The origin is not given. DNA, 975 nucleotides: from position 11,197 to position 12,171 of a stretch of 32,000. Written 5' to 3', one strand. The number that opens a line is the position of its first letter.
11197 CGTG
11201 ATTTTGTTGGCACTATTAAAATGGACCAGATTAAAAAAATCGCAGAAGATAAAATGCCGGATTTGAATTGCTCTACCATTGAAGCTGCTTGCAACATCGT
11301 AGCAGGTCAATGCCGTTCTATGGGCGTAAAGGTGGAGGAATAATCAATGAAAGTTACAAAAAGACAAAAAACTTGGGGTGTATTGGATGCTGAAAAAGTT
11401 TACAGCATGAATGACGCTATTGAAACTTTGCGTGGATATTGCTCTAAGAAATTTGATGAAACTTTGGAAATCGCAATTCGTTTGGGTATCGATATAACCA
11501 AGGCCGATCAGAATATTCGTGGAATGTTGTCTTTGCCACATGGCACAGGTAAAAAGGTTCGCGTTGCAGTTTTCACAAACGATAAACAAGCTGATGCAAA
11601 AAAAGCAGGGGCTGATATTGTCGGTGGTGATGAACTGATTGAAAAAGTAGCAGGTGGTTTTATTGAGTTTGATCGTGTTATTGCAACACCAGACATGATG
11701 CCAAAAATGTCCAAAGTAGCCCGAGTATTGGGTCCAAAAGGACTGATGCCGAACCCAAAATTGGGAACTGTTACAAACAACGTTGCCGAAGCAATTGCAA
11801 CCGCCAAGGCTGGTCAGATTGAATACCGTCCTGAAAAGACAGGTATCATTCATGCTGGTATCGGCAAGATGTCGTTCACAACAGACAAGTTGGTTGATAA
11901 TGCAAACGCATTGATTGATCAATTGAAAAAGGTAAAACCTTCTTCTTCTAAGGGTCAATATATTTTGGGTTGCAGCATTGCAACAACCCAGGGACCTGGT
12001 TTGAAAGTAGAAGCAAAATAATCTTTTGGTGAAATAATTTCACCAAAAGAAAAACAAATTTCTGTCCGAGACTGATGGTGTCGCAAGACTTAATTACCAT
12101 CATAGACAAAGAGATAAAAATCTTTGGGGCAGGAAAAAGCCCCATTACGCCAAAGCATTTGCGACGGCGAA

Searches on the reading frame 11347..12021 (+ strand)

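Call 8: search_protein_families(library=pfam, proteins=[window:11347-12021:+], max_evalue=0.001)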
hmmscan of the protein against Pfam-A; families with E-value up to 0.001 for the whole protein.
window:11347-12021:+ (224 aa): 1 family
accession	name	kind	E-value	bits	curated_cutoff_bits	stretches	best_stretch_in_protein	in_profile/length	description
PF00687.26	Ribosomal_L1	-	4.1e-64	216.2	32.2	1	29-217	2-198/198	Ribosomal protein L1p/L10e family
